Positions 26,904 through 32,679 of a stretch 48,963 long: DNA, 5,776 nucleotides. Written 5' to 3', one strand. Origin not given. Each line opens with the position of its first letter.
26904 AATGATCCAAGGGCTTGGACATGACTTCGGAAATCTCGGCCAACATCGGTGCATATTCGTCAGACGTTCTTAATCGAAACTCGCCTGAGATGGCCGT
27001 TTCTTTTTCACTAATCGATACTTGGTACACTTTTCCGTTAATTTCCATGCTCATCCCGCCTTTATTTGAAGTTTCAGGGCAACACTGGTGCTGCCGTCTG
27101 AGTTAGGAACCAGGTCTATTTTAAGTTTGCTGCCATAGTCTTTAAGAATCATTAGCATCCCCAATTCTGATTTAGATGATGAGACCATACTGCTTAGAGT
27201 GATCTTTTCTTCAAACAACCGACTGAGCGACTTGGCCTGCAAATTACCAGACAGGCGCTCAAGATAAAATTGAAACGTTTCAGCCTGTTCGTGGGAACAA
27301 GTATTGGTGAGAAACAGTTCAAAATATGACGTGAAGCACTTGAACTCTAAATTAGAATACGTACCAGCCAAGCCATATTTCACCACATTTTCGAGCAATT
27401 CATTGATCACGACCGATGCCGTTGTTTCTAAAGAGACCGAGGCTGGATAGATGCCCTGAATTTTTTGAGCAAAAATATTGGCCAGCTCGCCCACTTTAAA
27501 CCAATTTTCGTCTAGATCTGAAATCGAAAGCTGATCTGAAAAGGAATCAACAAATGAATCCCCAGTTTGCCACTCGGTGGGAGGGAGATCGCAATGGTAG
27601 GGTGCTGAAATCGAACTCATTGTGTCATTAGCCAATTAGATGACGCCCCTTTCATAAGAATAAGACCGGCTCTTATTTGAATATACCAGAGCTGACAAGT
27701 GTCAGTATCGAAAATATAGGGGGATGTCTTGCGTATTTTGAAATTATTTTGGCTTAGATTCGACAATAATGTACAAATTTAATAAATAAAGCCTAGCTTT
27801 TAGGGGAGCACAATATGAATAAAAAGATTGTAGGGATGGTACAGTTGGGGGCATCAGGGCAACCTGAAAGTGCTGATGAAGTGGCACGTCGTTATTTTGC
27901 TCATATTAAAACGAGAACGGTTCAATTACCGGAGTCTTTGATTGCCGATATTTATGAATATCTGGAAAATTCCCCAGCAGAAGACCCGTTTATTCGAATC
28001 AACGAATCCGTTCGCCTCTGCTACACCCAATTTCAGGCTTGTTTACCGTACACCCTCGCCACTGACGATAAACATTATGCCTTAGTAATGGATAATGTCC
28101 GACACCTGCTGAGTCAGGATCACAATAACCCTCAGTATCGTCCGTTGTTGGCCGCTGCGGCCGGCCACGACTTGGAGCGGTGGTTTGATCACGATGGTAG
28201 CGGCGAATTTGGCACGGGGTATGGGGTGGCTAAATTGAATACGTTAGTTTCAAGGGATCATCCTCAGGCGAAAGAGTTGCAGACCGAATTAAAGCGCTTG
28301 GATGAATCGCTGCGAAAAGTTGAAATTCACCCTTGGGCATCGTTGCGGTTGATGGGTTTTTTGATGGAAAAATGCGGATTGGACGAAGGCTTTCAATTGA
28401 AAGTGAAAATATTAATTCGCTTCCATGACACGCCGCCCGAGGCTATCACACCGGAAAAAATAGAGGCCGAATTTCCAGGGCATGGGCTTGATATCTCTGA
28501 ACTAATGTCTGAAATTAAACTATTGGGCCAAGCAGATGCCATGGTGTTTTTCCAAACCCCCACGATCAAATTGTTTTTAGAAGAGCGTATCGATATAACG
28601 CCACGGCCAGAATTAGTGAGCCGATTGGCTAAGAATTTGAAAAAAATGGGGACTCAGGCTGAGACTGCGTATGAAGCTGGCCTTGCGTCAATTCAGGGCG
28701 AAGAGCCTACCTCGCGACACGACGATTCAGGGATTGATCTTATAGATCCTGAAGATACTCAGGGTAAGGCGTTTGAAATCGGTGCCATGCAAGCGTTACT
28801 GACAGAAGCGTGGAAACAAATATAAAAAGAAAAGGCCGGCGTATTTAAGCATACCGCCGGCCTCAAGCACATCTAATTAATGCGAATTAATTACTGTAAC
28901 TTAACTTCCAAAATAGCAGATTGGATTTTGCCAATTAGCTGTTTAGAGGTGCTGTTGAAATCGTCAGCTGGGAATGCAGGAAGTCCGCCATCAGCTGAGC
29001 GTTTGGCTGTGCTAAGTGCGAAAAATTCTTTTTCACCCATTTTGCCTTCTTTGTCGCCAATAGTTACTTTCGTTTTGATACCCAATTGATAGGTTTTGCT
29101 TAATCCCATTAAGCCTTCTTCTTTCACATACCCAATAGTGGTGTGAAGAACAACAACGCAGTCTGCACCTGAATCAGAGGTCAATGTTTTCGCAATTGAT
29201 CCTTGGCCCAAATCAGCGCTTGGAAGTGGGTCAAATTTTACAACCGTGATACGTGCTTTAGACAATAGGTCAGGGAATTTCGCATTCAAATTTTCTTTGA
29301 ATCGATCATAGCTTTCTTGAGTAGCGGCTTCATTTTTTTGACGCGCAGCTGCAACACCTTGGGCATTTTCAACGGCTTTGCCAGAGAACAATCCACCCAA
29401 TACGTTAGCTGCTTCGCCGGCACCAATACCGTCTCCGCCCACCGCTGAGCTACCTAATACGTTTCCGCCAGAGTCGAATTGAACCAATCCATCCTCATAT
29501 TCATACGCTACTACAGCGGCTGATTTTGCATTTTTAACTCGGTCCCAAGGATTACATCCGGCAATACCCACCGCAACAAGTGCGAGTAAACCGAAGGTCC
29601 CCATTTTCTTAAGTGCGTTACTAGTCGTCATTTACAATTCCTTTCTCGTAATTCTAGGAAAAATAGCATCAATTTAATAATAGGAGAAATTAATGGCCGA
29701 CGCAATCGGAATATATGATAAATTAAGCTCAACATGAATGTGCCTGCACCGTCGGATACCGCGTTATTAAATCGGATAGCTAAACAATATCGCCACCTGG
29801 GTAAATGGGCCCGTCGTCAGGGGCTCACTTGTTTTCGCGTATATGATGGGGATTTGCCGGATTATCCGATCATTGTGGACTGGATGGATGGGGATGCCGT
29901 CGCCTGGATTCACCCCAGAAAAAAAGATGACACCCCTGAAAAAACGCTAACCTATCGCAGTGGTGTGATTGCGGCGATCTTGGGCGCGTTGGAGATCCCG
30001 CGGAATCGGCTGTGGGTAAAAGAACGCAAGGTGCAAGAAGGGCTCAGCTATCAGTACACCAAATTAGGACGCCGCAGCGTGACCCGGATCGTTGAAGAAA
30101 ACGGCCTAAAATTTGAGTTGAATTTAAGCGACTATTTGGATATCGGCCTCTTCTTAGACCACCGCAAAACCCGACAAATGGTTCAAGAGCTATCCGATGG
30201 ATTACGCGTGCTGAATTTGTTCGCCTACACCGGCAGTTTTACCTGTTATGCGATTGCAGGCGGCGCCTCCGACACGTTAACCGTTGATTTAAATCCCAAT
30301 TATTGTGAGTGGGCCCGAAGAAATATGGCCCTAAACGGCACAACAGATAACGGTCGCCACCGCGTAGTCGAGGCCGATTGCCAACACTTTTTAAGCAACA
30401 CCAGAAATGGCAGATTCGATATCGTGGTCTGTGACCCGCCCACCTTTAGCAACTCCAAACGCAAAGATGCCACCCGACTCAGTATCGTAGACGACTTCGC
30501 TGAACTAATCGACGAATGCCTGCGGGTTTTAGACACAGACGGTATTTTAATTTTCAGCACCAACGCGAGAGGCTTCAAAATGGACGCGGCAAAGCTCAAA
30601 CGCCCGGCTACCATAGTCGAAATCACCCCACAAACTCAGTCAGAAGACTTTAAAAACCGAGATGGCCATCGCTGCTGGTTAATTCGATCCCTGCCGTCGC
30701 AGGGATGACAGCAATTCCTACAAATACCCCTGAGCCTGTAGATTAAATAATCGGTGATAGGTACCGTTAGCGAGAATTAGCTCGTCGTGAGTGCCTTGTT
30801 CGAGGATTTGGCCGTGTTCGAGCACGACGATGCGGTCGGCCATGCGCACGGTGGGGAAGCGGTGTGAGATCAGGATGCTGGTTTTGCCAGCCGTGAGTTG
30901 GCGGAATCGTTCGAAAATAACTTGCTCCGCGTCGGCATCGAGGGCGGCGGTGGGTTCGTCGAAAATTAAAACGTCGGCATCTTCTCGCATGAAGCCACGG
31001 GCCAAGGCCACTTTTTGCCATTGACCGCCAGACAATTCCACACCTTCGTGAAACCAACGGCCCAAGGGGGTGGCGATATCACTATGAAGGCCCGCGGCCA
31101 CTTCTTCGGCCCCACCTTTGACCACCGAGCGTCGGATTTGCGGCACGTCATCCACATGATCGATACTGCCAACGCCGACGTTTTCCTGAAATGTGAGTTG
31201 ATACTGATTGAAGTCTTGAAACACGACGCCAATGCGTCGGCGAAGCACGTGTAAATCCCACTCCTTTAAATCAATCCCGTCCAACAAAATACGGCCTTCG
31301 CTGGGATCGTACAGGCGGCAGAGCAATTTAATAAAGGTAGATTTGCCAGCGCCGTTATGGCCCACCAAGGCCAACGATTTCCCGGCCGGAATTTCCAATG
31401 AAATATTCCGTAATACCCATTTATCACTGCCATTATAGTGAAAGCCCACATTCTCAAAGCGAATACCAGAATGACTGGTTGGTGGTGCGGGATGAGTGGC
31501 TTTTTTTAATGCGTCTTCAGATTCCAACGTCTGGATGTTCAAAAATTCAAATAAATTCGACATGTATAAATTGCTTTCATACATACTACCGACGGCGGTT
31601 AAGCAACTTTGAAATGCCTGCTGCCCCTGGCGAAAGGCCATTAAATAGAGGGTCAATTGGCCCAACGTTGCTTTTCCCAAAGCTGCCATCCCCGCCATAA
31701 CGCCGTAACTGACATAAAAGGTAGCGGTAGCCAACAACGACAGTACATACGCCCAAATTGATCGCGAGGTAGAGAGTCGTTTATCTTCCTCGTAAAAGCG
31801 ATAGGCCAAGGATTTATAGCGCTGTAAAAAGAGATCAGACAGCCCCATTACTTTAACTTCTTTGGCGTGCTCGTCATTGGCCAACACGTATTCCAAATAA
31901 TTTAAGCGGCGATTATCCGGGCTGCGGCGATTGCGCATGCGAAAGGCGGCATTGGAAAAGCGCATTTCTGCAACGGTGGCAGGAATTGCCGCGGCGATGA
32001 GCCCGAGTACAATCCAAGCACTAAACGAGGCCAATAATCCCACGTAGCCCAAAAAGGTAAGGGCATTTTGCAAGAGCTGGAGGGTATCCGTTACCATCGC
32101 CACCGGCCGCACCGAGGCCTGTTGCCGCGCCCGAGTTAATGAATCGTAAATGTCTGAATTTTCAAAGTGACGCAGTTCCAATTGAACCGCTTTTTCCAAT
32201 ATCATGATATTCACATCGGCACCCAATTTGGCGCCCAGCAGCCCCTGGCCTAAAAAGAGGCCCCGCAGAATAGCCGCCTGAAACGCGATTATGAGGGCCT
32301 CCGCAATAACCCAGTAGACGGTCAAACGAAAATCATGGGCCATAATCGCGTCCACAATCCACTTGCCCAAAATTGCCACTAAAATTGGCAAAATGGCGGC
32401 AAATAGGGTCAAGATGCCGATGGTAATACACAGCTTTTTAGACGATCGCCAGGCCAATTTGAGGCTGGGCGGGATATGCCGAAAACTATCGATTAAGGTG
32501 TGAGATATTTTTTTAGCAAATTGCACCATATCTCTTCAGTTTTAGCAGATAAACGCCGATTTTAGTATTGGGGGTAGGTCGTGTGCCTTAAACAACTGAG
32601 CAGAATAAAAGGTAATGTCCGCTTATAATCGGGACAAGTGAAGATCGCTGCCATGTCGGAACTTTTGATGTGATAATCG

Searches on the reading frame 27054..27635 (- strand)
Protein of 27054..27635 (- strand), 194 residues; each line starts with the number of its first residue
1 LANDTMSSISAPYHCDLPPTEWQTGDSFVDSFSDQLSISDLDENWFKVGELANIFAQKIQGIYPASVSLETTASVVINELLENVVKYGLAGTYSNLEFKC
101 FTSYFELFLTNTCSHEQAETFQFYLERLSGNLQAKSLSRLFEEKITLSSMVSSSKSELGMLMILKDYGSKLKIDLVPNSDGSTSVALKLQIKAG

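Call 80: search_protein_families(library=ncbifam, proteins=[window:27054-27635:-], max_evalue=0.0001)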
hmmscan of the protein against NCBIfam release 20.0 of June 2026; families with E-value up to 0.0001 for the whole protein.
window:27054-27635:- (194 aa): 2 families
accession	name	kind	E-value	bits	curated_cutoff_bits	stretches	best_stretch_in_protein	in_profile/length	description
NF047703.1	slr1658_superfam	superfamily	7e-18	64.7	100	1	36-189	20-181/185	slr1658 superfamily regulator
NF052618.1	slr1658_cyano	equivalog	1e-11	44.8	200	1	69-190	66-188/191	slr1658 family protein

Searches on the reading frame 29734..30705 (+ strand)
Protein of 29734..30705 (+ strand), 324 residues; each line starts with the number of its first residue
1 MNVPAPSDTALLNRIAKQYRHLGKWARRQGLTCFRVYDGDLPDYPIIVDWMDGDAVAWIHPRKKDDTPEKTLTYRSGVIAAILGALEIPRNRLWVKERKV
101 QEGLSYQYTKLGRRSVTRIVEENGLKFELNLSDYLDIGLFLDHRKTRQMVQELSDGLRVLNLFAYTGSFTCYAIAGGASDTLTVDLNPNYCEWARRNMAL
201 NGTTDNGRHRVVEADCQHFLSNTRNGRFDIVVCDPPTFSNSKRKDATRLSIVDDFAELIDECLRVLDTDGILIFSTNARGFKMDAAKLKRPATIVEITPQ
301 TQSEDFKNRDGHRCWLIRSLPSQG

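Call 79: search_protein_families(library=pfam, proteins=[window:29734-30705:+], max_evalue=0.0001)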
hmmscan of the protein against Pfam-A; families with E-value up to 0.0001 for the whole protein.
window:29734-30705:+ (324 aa): 6 families
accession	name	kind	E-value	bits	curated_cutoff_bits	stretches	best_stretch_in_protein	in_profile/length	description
PF10672.15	Methyltrans_SAM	-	5.3e-24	85.4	27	1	92-241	61-209/286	S-adenosylmethionine-dependent methyltransferase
PF03602.21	Cons_hypoth95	-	1.9e-08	34.6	24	1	149-239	35-125/182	Conserved hypothetical protein 95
PF02475.24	TRM5-TYW2_MTfase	-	1.5e-07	32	28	1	119-237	2-114/164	TRM5/TYW2 methyltransferase domain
PF08241.18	Methyltransf_11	-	6.1e-06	27.2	21.2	1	166-274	7-95/95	Methyltransferase domain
PF01728.25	FtsJ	-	8.8e-06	26.2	24.1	1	153-263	19-129/181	FtsJ-like methyltransferase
PF13649.12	Methyltransf_25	-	5e-05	24.3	27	0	160-234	2-71/97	Methyltransferase domain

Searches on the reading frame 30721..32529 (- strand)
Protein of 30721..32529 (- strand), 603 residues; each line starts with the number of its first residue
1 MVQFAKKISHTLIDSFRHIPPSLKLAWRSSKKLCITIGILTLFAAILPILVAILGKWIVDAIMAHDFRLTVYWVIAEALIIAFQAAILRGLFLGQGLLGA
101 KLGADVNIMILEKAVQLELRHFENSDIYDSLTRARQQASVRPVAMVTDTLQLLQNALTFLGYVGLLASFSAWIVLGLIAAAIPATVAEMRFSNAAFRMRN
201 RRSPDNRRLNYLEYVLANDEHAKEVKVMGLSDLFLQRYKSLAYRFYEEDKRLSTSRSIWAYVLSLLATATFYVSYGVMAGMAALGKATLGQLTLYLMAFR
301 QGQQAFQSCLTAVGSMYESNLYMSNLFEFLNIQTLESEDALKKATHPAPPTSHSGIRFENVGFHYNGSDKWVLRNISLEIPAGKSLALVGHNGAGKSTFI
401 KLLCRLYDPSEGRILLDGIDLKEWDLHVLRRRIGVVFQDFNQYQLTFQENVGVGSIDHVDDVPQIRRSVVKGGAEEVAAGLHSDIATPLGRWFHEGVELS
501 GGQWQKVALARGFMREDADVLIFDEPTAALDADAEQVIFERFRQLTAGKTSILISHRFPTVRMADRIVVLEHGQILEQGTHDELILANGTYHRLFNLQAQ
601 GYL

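Call 79: search_protein_families(library=pfam, proteins=[window:30721-32529:-], max_evalue=0.0001)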
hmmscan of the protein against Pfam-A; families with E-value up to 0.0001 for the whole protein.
window:30721-32529:- (603 aa): 3 families
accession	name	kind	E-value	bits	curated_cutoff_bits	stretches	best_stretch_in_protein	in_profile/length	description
PF00005.33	ABC_tran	-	4.4e-31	108.8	25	1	373-528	1-137/137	ABC transporter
PF02463.25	SMC_N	-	6e-06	26.3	40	0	386-571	27-212/220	RecF/RecN/SMC N terminal domain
PF13304.12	AAA_21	-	5.9e-05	23.7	27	0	387-406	3-22/304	AAA domain, putative AbiEii toxin, Type IV TA system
